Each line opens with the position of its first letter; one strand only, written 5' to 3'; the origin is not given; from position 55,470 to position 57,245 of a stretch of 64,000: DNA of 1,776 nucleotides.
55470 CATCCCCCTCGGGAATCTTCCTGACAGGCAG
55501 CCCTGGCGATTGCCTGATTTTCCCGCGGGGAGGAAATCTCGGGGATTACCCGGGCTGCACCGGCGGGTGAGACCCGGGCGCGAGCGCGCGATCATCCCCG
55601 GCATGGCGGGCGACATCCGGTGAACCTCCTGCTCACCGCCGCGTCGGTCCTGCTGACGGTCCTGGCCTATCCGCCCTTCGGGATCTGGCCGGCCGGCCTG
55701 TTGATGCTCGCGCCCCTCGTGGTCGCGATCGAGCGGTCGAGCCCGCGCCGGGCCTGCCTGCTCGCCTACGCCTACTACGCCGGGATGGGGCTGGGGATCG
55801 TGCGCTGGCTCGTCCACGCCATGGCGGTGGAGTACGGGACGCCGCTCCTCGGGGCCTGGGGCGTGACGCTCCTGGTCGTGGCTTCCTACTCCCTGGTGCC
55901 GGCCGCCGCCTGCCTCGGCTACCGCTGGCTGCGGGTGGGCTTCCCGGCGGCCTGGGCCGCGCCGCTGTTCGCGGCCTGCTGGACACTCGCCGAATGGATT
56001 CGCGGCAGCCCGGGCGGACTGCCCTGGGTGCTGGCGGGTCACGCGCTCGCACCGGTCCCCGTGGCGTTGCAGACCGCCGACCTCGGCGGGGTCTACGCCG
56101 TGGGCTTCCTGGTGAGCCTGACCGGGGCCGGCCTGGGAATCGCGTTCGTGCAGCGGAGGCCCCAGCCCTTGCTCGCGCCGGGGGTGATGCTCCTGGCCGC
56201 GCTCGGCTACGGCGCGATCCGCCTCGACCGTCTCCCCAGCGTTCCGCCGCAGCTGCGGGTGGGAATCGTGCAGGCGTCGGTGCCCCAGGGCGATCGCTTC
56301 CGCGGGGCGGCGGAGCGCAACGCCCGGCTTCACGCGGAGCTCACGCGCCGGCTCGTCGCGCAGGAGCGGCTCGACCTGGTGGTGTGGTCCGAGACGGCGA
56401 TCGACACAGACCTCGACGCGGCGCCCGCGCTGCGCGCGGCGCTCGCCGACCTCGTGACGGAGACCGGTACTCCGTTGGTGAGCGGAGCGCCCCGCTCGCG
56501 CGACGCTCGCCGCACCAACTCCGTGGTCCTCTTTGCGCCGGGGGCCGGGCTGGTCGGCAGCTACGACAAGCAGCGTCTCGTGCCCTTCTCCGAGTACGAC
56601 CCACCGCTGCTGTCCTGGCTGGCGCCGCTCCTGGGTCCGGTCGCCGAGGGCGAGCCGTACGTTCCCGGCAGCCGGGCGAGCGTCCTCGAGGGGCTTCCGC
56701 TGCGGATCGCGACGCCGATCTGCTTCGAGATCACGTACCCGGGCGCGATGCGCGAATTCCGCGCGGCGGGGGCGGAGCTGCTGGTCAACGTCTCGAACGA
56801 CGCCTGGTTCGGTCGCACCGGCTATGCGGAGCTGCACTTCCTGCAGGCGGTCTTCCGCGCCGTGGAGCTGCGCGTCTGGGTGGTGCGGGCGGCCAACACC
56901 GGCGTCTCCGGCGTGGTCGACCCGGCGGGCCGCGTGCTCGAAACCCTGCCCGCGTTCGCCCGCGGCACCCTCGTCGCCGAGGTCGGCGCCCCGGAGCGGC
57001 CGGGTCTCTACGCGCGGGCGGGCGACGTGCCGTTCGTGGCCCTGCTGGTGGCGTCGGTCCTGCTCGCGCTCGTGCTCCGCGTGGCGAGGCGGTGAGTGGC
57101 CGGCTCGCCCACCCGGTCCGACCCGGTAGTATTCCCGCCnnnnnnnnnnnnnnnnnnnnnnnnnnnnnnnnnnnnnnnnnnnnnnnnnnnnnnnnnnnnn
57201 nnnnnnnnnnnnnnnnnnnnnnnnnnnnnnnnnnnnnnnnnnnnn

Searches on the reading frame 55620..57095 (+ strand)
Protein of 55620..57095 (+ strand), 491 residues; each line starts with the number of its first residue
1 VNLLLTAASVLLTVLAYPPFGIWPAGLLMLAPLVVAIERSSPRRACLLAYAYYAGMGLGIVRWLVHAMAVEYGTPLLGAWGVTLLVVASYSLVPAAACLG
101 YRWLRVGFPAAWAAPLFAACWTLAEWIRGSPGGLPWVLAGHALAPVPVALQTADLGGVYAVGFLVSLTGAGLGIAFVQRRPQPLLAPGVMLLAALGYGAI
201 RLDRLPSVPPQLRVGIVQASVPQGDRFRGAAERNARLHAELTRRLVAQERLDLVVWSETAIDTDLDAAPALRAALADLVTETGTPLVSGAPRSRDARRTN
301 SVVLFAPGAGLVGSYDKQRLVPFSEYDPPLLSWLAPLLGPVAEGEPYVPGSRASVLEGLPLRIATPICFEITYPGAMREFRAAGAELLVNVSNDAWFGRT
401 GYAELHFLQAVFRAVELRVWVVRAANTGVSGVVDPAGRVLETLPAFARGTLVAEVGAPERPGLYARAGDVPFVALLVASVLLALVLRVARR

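Call 118: search_protein_families(library=pfam, proteins=[window:55620-57095:+], max_evalue=0.0001)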
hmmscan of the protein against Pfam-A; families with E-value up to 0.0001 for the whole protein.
window:55620-57095:+ (491 aa): 2 families
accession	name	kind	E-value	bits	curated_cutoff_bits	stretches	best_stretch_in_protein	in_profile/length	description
PF00795.27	CN_hydrolase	-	7.5e-28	98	23.2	1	213-455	1-246/256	Carbon-nitrogen hydrolase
PF20154.4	LNT_N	-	4.9e-27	95.5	27.1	1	11-170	3-158/159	Apolipoprotein N-acyltransferase N-terminal domain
